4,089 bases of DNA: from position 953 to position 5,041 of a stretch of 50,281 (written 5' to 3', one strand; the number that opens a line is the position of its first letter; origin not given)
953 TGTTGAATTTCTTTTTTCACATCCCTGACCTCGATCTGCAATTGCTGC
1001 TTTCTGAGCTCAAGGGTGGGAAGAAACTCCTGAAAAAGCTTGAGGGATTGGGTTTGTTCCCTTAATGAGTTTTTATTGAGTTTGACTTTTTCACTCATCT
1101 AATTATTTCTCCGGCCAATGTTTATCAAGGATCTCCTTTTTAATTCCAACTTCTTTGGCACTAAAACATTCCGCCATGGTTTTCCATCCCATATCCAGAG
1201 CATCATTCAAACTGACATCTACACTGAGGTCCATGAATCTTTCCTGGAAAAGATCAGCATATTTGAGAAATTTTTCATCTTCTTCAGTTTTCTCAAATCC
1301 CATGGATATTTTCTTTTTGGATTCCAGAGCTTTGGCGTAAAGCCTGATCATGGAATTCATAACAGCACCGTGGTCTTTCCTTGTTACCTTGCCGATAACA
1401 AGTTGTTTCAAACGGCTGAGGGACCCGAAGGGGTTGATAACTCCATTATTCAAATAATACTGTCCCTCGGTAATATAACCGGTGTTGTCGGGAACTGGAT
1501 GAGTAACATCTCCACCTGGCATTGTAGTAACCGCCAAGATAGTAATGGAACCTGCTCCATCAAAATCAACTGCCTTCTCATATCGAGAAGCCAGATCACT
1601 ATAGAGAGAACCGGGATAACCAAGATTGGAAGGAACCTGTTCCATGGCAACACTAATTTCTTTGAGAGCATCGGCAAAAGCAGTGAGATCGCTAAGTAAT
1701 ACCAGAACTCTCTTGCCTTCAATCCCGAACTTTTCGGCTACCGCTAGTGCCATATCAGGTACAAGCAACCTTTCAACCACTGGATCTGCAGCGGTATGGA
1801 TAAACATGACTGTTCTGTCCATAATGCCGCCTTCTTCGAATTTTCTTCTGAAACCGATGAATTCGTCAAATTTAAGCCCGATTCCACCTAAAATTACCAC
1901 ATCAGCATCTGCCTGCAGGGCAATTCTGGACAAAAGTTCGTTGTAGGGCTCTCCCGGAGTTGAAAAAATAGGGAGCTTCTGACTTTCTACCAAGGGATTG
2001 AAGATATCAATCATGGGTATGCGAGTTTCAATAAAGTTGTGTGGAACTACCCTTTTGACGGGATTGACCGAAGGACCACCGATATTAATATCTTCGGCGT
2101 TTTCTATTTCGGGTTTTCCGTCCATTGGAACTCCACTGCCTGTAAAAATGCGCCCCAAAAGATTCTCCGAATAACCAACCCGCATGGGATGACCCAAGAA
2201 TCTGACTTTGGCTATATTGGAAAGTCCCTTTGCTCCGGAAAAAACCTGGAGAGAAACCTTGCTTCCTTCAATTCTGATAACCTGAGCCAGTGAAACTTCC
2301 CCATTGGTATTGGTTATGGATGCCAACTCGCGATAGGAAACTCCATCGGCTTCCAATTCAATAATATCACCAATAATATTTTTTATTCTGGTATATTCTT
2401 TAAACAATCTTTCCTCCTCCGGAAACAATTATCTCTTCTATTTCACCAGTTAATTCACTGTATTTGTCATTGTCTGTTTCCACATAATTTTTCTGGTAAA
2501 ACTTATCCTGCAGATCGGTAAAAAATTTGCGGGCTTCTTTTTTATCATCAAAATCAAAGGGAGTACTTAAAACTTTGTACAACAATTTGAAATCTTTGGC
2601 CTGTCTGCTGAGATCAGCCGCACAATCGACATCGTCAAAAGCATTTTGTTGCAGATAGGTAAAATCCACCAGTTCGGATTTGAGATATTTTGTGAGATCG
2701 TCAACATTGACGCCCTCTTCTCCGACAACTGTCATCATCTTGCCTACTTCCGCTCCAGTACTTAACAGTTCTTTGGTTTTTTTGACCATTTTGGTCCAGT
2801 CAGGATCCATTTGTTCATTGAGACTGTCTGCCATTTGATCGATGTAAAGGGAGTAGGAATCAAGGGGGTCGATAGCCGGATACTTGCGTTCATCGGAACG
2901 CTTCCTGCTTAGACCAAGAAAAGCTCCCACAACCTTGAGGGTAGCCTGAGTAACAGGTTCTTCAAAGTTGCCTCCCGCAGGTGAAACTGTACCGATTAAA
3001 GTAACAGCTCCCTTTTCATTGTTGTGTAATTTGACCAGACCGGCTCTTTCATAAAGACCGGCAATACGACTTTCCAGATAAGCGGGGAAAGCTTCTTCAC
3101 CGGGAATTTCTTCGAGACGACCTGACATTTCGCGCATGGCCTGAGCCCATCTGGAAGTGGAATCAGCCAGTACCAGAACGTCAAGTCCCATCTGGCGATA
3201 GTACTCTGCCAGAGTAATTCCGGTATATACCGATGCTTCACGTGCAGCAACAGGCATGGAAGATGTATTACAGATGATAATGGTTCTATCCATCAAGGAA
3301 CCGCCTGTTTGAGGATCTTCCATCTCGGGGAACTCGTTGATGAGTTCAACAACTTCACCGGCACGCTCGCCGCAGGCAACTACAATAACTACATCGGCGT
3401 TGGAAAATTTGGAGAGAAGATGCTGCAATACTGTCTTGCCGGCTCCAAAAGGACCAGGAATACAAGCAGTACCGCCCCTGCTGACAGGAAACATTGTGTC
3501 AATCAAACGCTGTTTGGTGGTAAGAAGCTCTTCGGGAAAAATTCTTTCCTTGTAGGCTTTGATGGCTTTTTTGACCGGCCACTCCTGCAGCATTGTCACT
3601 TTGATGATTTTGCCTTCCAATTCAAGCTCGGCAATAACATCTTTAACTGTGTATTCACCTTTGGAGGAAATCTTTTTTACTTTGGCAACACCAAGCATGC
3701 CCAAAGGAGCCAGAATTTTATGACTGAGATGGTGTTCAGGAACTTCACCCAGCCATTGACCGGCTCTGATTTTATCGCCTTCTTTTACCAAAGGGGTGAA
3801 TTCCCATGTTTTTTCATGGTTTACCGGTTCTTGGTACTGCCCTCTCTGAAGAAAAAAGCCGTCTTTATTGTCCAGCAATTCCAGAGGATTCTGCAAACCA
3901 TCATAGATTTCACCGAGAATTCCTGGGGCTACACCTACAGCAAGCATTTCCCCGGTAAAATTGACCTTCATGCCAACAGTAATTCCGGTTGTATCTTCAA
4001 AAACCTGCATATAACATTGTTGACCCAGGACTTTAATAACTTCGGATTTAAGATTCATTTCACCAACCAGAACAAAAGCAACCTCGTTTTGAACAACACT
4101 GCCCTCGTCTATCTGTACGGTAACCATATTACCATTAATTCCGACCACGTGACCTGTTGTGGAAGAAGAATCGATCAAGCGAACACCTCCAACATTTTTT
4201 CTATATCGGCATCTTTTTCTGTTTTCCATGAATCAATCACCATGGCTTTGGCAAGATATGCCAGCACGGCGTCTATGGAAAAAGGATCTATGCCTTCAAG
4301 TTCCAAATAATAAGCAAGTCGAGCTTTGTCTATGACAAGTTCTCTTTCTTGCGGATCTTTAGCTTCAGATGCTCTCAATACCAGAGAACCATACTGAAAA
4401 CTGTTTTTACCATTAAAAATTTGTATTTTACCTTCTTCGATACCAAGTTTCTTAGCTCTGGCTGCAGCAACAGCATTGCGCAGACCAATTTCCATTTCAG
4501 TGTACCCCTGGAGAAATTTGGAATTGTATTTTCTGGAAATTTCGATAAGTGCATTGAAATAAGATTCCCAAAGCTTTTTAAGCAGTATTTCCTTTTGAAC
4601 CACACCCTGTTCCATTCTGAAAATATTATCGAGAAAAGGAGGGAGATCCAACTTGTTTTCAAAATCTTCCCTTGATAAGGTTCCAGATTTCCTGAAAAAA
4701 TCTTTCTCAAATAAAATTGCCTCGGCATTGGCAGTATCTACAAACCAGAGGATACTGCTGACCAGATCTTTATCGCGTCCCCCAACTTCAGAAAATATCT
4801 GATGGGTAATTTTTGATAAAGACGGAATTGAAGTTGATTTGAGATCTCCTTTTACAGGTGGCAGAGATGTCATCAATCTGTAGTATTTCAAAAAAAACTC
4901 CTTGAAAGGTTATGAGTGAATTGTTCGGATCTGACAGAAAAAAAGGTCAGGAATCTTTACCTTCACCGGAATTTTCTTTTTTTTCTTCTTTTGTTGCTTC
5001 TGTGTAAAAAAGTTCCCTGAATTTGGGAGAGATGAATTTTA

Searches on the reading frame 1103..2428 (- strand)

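Call 62: search_protein_families(library=pfam, proteins=[window:1103-2428:-], max_evalue=0.00001)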
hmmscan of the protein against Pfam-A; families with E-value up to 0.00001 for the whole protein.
window:1103-2428:- (441 aa): 3 families
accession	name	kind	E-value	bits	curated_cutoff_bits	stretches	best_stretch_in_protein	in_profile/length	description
PF00006.31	ATP-synt_ab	-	5.9e-54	183.4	29.5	1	138-328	3-195/213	ATP synthase alpha/beta family, nucleotide-binding domain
PF22919.1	ATP-synt_VA_C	-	5.3e-13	49.3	24.7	1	347-437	5-100/101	C-terminal domain of V and A type ATP synthase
PF02874.29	ATP-synt_ab_N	-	3.1e-08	34.4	20.9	1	16-79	2-69/69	ATP synthase alpha/beta family, beta-barrel domain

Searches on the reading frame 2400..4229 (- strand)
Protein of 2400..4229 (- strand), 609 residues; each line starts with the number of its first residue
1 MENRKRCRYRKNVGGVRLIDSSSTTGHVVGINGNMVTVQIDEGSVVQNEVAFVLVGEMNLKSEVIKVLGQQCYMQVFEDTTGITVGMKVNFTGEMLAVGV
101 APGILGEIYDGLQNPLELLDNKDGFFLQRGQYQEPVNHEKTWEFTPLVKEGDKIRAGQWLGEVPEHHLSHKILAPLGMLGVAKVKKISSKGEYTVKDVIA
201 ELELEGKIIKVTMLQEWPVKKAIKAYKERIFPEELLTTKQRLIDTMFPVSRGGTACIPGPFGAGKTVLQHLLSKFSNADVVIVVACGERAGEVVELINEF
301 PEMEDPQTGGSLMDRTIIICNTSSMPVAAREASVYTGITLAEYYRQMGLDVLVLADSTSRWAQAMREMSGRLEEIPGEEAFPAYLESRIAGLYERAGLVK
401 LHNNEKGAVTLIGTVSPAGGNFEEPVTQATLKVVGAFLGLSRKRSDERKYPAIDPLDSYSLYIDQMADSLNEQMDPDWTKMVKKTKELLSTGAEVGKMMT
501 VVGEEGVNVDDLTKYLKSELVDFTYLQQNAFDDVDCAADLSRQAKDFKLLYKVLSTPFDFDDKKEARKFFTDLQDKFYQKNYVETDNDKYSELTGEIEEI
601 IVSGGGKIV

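Call 62: search_protein_families(library=pfam, proteins=[window:2400-4229:-], max_evalue=0.00001)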
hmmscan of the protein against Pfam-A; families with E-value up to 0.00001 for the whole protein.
window:2400-4229:- (609 aa): 3 families
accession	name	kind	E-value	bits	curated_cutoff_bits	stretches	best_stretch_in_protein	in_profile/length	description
PF00006.31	ATP-synt_ab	-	1.5e-68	231.1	29.5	1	241-460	3-213/213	ATP synthase alpha/beta family, nucleotide-binding domain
PF16886.11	ATP-synt_ab_Xtn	-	1.1e-26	92.8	25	1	135-220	3-88/88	ATPsynthase alpha/beta subunit barrel-sandwich domain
PF22919.1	ATP-synt_VA_C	-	7.8e-10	39.1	24.7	1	471-552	5-86/101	C-terminal domain of V and A type ATP synthase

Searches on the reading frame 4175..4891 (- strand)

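Call 62: search_protein_families(library=pfam, proteins=[window:4175-4891:-], max_evalue=0.00001)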
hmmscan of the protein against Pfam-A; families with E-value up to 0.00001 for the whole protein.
window:4175-4891:- (238 aa): 1 family
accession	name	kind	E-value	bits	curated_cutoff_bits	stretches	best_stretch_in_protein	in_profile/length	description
PF10962.13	DUF2764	-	1.2e-12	48.5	24.1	1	2-153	3-163/271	Protein of unknown function (DUF2764)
